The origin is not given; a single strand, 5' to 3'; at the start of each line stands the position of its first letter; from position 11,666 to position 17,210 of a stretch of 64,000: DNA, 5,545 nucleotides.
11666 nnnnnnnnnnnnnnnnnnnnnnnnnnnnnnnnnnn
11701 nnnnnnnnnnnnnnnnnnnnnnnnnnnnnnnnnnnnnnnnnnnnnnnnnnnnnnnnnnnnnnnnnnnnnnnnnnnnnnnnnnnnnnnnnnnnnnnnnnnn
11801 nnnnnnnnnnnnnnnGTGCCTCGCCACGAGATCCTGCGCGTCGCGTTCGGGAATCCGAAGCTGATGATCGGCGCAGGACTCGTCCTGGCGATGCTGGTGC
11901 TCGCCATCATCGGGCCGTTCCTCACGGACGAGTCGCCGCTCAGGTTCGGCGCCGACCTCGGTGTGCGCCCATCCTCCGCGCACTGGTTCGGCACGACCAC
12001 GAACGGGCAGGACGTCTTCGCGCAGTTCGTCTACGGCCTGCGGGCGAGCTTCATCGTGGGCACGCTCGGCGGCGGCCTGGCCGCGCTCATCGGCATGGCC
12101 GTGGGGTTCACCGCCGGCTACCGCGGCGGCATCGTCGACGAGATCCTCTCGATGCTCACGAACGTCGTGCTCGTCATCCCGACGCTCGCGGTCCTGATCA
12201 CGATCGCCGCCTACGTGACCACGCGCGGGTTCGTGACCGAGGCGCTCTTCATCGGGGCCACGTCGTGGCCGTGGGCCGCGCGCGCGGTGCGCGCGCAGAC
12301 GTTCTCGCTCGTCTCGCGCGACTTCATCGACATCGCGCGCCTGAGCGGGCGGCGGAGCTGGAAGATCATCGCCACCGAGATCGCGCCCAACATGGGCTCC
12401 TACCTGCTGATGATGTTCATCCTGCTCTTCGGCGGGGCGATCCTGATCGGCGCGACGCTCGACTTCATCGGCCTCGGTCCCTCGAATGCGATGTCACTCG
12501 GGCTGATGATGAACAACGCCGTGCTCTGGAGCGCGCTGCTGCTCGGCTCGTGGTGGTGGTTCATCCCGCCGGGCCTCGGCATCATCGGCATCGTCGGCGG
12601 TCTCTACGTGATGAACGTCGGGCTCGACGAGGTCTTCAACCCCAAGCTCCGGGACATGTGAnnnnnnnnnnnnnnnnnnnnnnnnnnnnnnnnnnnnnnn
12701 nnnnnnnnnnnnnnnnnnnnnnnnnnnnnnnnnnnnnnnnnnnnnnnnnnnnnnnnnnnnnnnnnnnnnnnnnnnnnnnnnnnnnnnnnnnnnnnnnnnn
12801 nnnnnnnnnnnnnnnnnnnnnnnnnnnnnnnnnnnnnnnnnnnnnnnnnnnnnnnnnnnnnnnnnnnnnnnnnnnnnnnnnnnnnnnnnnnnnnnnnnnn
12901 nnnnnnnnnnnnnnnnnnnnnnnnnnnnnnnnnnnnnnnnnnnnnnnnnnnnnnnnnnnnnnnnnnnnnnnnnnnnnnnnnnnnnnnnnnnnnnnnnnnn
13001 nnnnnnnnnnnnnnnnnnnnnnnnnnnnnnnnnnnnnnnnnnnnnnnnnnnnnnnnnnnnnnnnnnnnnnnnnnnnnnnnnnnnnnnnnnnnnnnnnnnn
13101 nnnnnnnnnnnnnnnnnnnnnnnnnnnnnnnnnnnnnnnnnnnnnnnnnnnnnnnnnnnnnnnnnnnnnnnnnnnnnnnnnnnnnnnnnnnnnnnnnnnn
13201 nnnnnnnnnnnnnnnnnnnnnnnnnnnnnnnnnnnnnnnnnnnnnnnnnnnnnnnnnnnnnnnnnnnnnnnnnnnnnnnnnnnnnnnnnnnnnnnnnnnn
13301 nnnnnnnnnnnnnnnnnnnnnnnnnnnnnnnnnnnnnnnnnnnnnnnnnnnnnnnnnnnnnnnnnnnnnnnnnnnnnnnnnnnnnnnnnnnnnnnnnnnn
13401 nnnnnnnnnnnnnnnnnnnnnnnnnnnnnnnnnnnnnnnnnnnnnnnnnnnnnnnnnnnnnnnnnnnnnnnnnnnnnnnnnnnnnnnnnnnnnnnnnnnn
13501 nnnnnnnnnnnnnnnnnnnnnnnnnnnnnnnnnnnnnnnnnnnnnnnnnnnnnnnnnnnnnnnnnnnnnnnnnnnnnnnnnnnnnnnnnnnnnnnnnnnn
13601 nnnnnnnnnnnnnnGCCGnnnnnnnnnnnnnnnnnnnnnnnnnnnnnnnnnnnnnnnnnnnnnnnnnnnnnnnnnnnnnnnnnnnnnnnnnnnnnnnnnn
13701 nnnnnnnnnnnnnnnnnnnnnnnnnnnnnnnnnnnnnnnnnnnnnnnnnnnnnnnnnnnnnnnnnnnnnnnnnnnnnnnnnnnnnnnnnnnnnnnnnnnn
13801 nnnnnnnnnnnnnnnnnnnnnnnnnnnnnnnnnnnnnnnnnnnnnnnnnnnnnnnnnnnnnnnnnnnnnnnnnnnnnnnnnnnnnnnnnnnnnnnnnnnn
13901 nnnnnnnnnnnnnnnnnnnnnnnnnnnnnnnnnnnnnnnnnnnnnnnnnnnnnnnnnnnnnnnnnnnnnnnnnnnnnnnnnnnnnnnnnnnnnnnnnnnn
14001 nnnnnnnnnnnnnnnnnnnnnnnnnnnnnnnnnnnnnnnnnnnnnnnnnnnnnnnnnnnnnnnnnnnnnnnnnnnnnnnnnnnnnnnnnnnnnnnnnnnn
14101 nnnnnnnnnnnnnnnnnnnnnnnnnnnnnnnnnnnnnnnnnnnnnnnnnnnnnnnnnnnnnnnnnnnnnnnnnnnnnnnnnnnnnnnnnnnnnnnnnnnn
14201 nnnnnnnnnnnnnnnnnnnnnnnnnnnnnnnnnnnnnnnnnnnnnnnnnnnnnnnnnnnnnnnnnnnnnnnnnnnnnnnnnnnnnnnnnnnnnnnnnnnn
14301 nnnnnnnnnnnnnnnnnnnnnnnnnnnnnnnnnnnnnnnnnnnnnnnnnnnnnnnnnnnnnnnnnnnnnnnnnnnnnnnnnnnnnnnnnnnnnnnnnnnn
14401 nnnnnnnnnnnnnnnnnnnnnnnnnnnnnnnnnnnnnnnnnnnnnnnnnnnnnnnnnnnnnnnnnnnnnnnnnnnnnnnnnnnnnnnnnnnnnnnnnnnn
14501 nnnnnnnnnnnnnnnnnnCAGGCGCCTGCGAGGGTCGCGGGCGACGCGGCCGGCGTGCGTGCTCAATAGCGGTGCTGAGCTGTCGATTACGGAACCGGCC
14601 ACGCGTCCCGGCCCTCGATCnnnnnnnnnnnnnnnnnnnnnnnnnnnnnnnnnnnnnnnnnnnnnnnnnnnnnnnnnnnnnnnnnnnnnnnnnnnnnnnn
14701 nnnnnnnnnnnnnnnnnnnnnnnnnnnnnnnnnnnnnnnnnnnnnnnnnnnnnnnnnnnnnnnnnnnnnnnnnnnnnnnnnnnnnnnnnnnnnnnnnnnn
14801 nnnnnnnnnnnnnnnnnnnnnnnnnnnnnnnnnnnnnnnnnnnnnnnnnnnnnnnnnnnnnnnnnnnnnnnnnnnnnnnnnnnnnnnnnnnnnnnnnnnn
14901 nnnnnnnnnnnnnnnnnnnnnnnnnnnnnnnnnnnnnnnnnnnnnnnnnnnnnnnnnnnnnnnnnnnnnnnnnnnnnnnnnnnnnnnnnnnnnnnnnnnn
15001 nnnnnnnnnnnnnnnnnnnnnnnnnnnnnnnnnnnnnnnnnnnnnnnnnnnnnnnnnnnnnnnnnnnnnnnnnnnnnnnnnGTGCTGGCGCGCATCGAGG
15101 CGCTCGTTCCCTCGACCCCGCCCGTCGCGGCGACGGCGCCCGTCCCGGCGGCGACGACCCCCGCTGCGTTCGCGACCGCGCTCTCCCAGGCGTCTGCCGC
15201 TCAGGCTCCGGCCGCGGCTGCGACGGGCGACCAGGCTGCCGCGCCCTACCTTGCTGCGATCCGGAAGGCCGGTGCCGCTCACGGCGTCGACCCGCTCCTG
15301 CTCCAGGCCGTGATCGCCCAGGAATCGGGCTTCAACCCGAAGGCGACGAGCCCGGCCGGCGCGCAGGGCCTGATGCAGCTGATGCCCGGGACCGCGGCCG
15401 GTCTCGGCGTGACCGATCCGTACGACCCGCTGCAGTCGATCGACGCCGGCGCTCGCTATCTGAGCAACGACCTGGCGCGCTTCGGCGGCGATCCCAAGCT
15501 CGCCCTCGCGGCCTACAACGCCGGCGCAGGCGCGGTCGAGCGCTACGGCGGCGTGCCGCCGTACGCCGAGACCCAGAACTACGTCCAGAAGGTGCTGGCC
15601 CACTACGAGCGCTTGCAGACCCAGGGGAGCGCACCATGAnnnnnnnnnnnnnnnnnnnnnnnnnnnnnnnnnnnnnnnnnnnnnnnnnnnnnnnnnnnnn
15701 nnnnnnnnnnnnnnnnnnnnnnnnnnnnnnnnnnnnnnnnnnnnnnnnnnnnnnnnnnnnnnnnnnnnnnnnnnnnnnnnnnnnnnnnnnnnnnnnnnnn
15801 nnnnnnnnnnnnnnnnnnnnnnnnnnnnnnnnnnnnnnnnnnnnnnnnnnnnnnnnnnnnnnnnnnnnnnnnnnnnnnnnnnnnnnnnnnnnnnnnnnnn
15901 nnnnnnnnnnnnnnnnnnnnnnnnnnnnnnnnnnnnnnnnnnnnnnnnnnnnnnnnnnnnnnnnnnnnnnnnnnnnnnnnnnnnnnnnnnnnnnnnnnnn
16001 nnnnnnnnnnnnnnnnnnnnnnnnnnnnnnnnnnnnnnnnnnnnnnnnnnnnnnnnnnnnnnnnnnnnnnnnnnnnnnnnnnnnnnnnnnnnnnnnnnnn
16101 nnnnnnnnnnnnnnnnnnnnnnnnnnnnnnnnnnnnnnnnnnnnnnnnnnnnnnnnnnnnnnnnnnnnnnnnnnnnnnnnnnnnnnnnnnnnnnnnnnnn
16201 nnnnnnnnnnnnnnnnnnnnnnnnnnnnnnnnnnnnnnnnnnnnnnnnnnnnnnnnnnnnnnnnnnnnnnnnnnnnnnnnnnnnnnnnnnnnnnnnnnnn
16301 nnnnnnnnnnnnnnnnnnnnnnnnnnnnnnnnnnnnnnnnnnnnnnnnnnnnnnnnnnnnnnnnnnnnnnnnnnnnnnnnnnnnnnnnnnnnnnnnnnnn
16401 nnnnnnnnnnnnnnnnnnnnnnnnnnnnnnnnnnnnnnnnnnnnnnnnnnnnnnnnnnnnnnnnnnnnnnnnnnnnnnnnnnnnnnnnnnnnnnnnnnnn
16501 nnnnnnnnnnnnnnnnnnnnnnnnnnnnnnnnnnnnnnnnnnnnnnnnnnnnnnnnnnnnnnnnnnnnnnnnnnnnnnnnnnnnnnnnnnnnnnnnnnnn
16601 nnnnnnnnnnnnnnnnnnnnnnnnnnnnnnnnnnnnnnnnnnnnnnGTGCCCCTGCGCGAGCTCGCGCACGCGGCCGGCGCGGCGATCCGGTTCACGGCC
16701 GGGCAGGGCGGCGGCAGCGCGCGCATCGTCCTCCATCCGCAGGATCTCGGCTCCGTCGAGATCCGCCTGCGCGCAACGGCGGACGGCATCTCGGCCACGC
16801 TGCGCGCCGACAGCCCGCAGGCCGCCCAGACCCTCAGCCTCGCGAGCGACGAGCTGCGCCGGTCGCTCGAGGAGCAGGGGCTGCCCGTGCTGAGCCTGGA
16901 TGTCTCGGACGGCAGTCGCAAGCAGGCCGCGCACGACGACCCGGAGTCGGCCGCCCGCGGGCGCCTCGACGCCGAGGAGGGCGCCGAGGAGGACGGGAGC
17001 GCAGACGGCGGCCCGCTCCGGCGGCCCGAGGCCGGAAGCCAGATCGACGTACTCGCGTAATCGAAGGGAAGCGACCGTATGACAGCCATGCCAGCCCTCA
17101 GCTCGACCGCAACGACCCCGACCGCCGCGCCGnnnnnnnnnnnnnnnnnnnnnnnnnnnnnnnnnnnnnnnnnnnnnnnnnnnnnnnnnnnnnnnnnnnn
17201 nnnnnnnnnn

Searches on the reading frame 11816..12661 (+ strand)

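Call 16: search_protein_families(library=pfam, proteins=[window:11816-12661:+], max_evalue=0.001)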
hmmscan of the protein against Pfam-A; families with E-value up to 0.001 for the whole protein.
window:11816-12661:+ (281 aa): 2 families
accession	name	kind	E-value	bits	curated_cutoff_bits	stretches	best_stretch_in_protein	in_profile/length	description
PF00528.27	BPD_transp_1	-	7.7e-16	58.8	26.4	1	93-279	1-183/184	Binding-protein-dependent transport system inner membrane component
PF12911.12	OppC_N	-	0.00053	20.3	23.9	1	4-38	4-38/53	N-terminal TM domain of oligopeptide transport permease C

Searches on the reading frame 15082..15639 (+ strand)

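Call 16: search_protein_families(library=pfam, proteins=[window:15082-15639:+], max_evalue=0.001)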
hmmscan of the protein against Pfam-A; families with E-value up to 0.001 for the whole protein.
window:15082-15639:+ (185 aa): 1 family
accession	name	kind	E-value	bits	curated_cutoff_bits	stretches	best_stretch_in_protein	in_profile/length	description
PF01464.25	SLT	-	1.9e-30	105.3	21.3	1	59-160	2-109/117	Transglycosylase SLT domain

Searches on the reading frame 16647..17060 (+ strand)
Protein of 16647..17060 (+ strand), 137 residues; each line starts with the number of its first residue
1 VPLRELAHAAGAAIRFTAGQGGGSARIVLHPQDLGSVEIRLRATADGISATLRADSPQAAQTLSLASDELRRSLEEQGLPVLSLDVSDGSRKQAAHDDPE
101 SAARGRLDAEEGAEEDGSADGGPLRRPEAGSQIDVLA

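Call 16: search_protein_families(library=pfam, proteins=[window:16647-17060:+], max_evalue=0.001)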
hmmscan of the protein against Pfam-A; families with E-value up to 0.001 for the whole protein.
window:16647-17060:+ (137 aa): 1 family
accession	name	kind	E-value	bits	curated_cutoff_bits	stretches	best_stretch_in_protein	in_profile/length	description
PF02120.21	Flg_hook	-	1.4e-18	67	29.8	1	15-94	5-84/85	Flagellar hook-length control protein FliK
